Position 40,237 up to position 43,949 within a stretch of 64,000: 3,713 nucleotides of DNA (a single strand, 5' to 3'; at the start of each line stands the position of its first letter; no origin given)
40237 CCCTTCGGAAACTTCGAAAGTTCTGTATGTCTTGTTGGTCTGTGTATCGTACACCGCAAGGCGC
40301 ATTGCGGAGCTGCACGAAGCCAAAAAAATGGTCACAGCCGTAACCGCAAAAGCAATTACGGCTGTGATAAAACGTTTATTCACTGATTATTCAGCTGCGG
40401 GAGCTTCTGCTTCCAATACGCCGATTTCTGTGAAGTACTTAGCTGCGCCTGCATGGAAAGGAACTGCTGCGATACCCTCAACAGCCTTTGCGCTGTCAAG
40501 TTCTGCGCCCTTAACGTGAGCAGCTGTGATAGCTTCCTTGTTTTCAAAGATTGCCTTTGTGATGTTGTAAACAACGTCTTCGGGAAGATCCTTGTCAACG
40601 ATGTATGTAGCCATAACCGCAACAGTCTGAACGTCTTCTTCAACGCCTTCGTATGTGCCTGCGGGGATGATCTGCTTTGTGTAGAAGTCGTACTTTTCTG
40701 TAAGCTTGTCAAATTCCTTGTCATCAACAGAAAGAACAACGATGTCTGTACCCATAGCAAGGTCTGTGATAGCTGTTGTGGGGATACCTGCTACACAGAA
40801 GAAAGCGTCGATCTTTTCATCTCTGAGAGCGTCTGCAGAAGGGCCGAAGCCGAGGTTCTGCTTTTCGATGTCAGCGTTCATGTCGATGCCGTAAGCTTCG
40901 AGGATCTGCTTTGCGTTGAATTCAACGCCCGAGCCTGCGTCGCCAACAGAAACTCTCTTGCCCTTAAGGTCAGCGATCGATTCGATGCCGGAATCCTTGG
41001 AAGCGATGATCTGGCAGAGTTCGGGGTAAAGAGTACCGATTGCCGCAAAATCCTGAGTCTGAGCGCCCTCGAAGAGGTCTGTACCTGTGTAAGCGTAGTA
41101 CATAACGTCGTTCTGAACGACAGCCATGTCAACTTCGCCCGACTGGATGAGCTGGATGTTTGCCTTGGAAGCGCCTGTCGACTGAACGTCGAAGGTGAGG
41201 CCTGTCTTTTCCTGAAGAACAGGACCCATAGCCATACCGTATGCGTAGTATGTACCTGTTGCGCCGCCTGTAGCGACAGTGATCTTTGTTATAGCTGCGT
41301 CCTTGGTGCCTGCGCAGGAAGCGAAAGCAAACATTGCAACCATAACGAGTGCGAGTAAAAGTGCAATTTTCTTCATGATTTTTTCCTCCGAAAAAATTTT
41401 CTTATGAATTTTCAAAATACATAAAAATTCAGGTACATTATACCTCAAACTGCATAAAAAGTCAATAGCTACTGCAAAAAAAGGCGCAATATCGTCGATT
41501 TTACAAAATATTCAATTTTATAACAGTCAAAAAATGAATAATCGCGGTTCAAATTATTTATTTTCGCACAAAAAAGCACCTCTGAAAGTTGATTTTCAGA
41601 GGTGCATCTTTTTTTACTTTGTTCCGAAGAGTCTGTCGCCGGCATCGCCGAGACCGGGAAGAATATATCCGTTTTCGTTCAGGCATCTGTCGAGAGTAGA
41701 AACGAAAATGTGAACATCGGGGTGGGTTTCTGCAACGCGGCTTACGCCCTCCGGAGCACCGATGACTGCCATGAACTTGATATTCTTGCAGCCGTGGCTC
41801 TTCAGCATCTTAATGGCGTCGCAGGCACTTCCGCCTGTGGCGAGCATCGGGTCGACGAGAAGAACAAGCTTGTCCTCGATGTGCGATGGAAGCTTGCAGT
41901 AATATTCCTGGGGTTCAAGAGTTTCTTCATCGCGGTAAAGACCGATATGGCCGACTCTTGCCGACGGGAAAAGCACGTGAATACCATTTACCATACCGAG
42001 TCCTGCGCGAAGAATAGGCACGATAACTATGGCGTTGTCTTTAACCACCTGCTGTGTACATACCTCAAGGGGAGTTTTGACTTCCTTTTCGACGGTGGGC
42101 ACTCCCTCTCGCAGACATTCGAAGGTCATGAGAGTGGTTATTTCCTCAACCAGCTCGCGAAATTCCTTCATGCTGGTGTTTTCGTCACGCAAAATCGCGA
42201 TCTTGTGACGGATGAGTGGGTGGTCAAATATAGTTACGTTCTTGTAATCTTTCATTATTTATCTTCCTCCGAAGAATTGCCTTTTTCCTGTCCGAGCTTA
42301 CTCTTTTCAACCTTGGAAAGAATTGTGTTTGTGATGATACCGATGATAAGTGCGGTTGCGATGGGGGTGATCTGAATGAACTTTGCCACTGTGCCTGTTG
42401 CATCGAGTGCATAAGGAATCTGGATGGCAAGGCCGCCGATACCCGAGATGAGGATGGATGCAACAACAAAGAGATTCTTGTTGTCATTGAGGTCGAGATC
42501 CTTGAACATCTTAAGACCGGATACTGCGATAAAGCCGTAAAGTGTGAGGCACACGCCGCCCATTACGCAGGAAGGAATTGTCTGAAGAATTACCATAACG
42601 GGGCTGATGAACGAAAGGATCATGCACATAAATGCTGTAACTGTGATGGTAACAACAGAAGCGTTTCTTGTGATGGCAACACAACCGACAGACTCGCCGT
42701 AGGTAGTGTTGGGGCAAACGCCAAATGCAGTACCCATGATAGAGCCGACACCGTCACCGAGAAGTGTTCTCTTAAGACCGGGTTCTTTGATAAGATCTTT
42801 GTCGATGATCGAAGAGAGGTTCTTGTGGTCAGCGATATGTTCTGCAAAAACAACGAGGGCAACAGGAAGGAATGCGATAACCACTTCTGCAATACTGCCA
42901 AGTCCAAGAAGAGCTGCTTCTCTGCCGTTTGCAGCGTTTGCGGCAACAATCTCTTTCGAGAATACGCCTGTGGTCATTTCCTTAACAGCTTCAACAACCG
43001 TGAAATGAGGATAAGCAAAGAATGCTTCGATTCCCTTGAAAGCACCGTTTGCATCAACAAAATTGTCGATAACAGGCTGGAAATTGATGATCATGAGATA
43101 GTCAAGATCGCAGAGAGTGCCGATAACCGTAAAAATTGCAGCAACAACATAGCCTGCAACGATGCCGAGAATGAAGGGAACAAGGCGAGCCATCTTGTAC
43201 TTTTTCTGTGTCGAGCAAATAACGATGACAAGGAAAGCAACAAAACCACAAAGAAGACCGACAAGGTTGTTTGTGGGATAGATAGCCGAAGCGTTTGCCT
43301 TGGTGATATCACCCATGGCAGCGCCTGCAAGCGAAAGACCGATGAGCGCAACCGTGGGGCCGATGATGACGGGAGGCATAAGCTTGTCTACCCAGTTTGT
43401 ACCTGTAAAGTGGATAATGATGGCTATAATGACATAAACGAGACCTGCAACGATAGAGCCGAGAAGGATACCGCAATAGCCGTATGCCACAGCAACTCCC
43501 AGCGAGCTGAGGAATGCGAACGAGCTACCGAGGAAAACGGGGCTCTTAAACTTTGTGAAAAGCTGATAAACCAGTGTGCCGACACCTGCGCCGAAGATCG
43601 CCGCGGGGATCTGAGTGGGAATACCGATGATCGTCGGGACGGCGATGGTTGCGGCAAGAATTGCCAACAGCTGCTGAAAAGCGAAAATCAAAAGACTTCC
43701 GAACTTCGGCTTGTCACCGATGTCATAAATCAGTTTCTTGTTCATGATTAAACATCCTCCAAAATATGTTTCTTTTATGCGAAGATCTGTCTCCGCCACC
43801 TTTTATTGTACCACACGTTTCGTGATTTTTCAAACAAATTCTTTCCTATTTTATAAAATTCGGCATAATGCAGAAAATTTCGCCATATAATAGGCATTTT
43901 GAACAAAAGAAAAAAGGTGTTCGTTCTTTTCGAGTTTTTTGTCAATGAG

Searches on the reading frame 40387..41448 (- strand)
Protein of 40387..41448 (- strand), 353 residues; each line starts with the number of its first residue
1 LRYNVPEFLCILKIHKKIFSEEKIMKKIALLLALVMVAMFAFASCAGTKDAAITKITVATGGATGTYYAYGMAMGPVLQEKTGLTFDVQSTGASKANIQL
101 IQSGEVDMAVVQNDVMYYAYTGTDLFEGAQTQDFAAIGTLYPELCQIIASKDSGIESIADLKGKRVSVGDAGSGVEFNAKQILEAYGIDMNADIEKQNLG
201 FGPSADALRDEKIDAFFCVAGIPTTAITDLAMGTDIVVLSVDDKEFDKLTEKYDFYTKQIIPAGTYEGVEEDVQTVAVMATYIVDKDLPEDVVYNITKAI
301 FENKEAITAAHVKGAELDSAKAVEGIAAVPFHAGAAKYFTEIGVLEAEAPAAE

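Call 89: search_protein_families(library=pfam, proteins=[window:40387-41448:-], max_evalue=0.0001)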
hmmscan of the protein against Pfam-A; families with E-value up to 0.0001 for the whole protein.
window:40387-41448:- (353 aa): 5 families
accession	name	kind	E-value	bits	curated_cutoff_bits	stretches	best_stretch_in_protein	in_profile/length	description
PF16868.10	NMT1_3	-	2.8e-90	303.3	27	1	58-343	1-289/289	NMT1-like family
PF09084.16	NMT1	-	1.2e-12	48.7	20.5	1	81-221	18-150/216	NMT1/THI5 like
PF12974.12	Phosphonate-bd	-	1.2e-09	38.4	27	1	78-214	23-158/242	ABC transporter, phosphonate, periplasmic substrate-binding protein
PF13379.11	NMT1_2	-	3.5e-06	27.5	24.7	1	78-219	29-179/252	NMT1-like family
PF04069.17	OpuAC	-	5.4e-05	23.3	21.2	0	73-246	19-197/257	Substrate binding domain of ABC-type glycine betaine transport system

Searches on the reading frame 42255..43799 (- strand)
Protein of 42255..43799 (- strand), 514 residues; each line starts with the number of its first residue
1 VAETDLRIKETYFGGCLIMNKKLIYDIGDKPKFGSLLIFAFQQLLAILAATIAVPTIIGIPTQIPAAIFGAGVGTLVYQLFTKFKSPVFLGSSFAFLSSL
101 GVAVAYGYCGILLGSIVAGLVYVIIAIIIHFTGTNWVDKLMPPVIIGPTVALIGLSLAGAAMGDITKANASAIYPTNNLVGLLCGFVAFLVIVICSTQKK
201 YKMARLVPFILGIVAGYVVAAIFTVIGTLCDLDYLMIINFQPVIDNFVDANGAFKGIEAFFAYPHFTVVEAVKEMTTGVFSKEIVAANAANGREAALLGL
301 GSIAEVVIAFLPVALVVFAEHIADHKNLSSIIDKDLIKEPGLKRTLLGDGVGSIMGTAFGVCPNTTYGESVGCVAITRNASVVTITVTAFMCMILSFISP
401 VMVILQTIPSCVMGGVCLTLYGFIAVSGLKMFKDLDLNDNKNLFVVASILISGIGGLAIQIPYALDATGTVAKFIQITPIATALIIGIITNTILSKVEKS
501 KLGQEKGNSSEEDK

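Call 89: search_protein_families(library=pfam, proteins=[window:42255-43799:-], max_evalue=0.0001)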
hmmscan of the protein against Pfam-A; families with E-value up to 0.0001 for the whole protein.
window:42255-43799:- (514 aa): 1 family
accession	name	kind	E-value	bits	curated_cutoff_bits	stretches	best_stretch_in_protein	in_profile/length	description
PF00860.26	Xan_ur_permease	-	5.3e-66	223.4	27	1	35-458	2-385/389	Permease family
